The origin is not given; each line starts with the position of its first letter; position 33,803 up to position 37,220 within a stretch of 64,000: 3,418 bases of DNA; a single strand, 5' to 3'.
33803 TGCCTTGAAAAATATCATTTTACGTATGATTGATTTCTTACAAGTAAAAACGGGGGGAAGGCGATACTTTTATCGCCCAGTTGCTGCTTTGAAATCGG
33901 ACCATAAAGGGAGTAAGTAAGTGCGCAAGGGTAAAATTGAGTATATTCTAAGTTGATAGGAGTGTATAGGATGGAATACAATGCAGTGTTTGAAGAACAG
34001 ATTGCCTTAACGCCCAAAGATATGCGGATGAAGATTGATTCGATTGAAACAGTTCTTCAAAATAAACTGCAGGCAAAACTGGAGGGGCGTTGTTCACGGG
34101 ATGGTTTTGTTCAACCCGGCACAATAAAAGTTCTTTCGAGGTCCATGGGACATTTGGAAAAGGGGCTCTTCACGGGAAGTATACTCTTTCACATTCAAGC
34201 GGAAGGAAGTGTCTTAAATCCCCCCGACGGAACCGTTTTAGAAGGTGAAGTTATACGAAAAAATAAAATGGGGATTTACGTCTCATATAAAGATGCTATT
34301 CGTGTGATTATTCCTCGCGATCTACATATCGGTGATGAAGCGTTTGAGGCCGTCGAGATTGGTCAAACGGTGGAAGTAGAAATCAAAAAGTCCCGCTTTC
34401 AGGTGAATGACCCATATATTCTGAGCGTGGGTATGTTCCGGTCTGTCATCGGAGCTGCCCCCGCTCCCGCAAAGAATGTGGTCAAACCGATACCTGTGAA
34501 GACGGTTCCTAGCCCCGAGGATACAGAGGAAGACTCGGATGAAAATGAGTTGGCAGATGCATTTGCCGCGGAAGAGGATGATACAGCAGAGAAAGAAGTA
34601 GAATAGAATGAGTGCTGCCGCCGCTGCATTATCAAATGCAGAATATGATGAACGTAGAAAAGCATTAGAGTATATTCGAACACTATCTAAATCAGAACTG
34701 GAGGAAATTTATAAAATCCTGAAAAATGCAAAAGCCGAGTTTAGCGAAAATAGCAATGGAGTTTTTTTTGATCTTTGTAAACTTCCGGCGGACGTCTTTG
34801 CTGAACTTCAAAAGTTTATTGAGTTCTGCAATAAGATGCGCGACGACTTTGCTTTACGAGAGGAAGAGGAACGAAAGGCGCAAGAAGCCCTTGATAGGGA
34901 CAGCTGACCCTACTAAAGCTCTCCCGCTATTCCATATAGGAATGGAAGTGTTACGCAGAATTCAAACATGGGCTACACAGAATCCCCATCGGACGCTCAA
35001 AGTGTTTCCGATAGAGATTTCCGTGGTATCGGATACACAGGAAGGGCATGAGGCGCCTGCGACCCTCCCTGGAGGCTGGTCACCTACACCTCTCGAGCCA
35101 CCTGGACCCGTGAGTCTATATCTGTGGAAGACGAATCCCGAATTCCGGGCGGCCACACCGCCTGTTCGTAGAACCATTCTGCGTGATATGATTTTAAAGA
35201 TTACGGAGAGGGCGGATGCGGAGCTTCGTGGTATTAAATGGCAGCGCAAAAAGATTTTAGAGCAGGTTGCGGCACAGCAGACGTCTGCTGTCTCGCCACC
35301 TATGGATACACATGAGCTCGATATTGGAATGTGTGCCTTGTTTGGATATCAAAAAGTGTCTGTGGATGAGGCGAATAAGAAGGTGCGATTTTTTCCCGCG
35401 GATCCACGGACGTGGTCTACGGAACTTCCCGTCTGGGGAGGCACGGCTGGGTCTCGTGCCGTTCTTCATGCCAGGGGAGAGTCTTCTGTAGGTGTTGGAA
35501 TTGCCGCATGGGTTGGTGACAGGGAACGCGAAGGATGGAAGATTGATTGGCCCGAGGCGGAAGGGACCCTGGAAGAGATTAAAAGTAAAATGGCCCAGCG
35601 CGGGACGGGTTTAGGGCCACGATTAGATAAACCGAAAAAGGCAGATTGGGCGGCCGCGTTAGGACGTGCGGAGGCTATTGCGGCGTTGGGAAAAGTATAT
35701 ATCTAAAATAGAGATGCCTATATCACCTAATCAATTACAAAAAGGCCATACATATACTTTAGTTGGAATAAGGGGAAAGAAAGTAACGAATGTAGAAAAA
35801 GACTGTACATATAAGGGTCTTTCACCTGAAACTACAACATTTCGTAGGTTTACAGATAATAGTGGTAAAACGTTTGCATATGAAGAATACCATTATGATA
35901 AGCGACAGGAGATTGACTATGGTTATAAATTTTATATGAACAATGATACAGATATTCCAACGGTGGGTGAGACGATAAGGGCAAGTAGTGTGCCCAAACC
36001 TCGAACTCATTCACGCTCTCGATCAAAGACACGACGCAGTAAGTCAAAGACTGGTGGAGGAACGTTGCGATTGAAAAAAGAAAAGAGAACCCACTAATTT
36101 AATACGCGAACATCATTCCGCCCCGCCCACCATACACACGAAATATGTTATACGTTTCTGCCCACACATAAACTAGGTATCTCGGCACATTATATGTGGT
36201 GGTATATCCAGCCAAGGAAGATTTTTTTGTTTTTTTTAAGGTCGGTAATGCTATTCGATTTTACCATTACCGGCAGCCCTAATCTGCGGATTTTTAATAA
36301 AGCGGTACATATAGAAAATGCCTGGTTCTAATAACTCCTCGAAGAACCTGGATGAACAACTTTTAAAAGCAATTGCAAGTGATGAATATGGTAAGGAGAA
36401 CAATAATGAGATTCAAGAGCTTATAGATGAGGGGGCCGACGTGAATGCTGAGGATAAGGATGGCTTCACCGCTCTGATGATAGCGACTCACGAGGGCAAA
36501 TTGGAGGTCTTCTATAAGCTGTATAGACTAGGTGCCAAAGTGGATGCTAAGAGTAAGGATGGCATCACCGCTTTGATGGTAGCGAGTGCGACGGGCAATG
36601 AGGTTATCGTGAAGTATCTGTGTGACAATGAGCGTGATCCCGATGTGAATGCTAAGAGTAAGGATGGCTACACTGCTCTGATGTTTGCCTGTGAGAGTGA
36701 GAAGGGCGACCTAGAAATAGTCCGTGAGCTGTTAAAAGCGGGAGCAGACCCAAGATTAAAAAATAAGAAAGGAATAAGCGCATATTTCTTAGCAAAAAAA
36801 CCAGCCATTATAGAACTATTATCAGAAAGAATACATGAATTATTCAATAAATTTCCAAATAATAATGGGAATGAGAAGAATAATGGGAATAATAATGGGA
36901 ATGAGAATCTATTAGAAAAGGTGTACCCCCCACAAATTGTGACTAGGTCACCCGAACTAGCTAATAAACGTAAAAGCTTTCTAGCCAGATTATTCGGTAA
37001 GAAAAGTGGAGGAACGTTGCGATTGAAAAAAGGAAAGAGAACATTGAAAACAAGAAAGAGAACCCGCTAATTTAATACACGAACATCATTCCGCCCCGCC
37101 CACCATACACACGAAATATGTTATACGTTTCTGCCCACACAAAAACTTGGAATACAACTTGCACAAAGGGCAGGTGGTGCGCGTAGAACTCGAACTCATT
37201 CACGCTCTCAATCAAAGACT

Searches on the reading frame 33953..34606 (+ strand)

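Call 48: search_protein_families(library=pfam, proteins=[window:33953-34606:+], max_evalue=0.01)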
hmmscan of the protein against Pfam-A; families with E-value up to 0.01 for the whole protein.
window:33953-34606:+ (217 aa): 1 family
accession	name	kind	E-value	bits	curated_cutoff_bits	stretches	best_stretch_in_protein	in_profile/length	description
PF00575.29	S1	-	2.5e-06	28.2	22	1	90-146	2-61/74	S1 RNA binding domain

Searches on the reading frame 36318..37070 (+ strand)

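Call 48: search_protein_families(library=pfam, proteins=[window:36318-37070:+], max_evalue=0.01)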
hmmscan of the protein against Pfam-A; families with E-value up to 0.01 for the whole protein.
window:36318-37070:+ (250 aa): 5 families
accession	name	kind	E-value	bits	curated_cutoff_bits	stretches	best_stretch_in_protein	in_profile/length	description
PF12796.13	Ank_2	-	1.8e-26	93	27.3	2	60-149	8-90/90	Ankyrin repeats (3 copies)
PF00023.36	Ank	-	1.2e-24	85.4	21.1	3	116-150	1-33/33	Ankyrin repeat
PF13857.12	Ank_5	-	9e-18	64.6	27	2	103-156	3-53/56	Ankyrin repeats (many copies)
PF13637.12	Ank_4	-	1.2e-14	54.5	22.7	1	26-66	7-47/50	Ankyrin repeats (many copies)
PF13606.12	Ank_3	-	2.9e-14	52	22.3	1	116-146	1-29/30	Ankyrin repeat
